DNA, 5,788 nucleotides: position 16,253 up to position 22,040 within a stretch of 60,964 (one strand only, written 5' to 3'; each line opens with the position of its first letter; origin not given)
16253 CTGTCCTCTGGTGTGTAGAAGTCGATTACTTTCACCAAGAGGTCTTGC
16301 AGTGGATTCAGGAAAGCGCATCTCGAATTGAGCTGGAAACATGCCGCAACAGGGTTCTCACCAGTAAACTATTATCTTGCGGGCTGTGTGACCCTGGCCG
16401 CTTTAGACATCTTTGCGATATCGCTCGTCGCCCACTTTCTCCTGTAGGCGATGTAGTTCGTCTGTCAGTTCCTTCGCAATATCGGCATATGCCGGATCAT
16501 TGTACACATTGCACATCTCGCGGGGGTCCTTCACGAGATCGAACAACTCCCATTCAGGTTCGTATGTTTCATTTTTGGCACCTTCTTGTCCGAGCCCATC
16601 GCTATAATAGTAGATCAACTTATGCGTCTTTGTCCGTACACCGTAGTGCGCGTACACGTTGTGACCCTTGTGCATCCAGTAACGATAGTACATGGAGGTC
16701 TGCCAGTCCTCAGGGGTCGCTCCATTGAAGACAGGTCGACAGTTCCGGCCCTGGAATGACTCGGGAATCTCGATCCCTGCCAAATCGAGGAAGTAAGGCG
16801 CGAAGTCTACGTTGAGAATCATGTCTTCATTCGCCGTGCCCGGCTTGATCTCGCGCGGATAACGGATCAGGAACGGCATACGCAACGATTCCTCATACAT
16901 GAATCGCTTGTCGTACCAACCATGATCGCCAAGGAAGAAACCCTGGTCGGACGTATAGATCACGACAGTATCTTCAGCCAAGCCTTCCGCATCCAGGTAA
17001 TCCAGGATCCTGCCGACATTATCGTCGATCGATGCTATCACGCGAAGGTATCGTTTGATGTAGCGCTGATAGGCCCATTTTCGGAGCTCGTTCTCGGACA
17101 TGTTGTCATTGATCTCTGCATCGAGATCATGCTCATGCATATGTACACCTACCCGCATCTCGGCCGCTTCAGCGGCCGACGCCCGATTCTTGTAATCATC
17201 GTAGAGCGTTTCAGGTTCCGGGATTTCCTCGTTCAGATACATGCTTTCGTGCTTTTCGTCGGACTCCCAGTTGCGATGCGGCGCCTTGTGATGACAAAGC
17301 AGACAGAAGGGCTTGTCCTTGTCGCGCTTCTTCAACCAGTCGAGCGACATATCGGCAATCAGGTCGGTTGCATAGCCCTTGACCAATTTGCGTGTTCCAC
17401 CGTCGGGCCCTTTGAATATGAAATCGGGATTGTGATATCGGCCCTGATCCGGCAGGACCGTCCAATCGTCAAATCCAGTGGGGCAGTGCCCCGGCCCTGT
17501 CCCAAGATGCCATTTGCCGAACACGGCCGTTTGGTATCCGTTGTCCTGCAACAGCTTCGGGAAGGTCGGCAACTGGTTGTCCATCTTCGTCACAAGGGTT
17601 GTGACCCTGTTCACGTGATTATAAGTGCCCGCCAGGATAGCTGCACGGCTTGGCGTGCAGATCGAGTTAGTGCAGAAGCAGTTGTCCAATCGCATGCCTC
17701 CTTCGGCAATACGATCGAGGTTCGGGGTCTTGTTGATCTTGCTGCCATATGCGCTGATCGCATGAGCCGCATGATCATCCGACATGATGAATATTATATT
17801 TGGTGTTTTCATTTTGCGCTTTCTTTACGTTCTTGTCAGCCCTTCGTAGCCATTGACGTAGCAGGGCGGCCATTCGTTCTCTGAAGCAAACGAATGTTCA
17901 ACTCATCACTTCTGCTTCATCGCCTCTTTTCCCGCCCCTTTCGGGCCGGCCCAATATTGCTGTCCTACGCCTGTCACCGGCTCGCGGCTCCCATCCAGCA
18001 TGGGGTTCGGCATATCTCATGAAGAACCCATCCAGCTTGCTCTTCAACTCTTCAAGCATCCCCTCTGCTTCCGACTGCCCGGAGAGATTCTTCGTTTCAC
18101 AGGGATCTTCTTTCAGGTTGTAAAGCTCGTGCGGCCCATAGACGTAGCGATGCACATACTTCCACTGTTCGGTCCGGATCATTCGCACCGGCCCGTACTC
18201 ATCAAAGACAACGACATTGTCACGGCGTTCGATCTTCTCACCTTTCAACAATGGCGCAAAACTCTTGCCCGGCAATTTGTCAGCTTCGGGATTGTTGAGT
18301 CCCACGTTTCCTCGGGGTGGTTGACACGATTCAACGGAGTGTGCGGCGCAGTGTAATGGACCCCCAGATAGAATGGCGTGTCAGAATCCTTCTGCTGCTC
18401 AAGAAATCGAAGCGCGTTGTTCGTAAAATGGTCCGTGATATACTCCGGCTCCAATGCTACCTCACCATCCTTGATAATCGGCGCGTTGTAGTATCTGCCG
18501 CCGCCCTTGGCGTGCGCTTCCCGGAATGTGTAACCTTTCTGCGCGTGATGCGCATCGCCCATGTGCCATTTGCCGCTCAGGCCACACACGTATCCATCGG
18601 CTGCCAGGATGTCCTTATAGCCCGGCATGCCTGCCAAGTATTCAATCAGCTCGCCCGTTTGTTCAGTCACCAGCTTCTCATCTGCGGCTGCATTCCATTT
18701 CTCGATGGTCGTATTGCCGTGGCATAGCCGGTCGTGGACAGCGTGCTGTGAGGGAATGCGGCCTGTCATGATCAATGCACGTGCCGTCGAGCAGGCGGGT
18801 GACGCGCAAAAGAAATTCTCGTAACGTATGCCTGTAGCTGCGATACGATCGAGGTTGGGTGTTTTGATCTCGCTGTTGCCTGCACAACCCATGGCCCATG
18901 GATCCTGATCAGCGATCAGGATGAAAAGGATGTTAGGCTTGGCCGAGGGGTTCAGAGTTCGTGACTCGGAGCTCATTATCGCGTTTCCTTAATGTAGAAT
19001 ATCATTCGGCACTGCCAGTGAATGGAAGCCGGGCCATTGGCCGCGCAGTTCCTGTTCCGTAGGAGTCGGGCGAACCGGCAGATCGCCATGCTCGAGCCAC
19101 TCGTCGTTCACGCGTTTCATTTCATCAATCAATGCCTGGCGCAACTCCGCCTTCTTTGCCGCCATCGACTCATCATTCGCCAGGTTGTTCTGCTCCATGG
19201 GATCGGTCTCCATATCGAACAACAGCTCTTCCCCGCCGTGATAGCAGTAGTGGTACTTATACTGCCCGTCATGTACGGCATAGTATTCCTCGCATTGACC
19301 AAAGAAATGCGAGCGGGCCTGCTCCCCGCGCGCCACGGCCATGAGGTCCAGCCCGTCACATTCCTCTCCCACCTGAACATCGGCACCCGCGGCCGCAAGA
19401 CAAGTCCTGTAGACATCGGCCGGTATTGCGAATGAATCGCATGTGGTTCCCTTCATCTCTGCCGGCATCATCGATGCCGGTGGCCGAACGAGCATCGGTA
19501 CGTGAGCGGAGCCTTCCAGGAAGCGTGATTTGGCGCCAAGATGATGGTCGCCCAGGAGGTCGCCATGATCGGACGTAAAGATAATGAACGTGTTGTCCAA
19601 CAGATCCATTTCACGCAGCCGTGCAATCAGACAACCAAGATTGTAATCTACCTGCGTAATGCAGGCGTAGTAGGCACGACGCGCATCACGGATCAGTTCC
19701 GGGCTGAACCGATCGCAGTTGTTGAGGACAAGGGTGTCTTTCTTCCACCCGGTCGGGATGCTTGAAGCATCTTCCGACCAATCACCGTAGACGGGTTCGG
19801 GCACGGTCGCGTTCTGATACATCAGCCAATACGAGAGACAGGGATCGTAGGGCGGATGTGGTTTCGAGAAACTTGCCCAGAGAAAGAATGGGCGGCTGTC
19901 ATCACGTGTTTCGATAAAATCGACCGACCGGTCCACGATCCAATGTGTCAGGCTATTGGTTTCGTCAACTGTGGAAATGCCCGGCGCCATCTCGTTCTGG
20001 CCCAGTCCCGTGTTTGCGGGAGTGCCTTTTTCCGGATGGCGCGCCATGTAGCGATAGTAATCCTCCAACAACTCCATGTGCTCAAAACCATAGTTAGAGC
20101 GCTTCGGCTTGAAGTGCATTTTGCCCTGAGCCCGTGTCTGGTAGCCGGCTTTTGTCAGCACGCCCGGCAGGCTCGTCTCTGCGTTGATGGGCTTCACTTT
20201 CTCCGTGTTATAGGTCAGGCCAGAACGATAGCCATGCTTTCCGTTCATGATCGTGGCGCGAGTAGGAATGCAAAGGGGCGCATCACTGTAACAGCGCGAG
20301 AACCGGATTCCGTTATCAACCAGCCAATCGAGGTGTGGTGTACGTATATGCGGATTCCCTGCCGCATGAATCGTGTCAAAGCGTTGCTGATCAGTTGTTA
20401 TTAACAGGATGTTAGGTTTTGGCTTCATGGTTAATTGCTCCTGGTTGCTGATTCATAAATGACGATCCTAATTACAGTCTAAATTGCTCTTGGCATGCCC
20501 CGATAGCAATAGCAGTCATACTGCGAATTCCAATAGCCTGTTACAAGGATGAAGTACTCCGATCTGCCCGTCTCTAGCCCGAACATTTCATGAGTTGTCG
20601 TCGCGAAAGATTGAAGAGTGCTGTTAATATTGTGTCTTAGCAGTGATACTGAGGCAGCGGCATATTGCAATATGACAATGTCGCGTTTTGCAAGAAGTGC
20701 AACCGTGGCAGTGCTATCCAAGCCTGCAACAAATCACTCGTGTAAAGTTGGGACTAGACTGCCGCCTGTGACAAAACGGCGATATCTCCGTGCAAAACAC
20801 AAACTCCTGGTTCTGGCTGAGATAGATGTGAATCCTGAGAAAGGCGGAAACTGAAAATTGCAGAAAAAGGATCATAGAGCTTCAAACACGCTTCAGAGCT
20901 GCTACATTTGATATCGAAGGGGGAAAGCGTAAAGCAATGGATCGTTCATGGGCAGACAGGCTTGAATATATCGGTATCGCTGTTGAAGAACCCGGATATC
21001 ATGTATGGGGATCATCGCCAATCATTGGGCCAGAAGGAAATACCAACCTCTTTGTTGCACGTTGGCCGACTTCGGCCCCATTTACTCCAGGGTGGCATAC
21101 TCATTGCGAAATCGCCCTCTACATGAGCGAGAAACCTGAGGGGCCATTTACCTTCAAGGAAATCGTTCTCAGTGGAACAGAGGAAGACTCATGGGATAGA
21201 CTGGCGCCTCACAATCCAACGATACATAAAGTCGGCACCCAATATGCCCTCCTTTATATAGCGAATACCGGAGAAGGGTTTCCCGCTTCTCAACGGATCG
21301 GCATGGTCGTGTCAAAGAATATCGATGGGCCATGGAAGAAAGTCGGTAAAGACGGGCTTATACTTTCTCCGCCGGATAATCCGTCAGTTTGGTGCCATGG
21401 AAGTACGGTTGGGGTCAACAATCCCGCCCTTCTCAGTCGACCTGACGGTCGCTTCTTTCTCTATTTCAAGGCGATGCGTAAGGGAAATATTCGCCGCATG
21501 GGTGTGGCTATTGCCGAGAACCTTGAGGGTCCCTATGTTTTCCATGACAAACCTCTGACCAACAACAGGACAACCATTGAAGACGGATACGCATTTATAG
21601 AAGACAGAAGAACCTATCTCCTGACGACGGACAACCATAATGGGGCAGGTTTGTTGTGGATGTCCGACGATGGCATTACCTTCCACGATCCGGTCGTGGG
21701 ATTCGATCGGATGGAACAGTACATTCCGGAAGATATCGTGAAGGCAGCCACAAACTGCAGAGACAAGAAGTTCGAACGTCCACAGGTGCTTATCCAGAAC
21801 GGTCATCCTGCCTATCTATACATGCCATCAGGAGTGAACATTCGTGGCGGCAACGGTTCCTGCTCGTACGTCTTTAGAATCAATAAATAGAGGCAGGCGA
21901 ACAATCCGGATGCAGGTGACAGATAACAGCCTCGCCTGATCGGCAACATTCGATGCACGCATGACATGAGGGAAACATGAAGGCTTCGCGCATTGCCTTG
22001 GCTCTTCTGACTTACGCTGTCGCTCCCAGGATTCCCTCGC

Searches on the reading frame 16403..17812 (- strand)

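Call 6: search_protein_families(library=pfam, proteins=[window:16403-17812:-])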
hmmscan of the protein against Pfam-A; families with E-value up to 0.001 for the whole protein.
window:16403-17812:- (469 aa): 3 families
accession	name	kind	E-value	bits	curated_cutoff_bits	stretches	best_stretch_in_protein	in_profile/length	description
PF16347.10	SGSH_C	-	1.5e-54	184.8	29.3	1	295-458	1-153/154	N-sulphoglucosamine sulphohydrolase, C-terminal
PF00884.28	Sulfatase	-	8e-54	183.4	25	1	4-347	1-301/301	Sulfatase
PF01663.27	Phosphodiest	-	8.5e-05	22.7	23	0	256-292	185-221/342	Type I phosphodiesterase / nucleotide pyrophosphatase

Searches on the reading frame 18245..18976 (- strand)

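Call 6: search_protein_families(library=pfam, proteins=[window:18245-18976:-])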
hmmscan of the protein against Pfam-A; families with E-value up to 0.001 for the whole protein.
window:18245-18976:- (243 aa): 1 family
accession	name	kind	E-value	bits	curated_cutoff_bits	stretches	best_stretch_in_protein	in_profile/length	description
PF00884.28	Sulfatase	-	5.3e-18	65.8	25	1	14-218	1-181/301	Sulfatase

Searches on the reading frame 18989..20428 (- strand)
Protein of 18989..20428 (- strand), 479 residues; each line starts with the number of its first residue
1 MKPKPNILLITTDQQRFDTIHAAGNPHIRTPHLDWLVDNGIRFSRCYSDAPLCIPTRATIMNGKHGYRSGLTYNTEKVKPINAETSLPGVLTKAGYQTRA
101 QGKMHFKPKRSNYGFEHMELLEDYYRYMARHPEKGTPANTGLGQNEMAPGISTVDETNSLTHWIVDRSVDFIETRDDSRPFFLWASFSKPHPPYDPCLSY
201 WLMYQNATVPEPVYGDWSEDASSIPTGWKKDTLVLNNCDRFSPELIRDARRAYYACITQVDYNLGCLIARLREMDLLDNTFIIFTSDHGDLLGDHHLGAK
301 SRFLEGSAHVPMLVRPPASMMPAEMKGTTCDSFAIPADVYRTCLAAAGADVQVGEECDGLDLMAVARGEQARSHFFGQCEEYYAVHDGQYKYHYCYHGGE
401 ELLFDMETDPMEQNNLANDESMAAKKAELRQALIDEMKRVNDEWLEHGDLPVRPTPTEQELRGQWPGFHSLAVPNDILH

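Call 6: search_protein_families(library=pfam, proteins=[window:18989-20428:-])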
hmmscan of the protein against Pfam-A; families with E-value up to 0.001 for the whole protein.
window:18989-20428:- (479 aa): 4 families
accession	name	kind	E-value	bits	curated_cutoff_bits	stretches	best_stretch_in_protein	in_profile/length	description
PF00884.28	Sulfatase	-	2.7e-46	158.7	25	1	5-348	1-300/301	Sulfatase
PF16347.10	SGSH_C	-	6.1e-10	39.9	29.3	1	293-436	1-151/154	N-sulphoglucosamine sulphohydrolase, C-terminal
PF01663.27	Phosphodiest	-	8.5e-06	26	23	0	256-289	187-220/342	Type I phosphodiesterase / nucleotide pyrophosphatase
PF02995.22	DUF229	-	0.00051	19.3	25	1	252-295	305-348/496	Protein of unknown function (DUF229)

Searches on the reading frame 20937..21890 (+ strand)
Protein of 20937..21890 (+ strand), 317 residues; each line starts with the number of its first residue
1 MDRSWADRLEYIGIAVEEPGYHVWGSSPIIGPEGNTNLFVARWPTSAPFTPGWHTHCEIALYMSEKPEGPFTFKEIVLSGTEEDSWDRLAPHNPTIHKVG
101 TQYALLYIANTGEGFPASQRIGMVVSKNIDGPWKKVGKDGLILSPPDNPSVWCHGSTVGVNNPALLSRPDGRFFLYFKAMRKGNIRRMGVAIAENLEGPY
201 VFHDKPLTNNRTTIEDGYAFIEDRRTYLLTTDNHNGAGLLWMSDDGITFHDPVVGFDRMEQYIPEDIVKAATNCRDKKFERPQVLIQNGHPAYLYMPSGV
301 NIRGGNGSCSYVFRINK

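Call 6: search_protein_families(library=pfam, proteins=[window:20937-21890:+])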
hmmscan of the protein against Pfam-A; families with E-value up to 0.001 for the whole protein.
window:20937-21890:+ (317 aa): 1 family
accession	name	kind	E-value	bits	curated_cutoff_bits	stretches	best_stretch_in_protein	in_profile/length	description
PF04616.20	Glyco_hydro_43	-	1.3e-09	38.2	32.2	1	166-243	72-156/288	Glycosyl hydrolases family 43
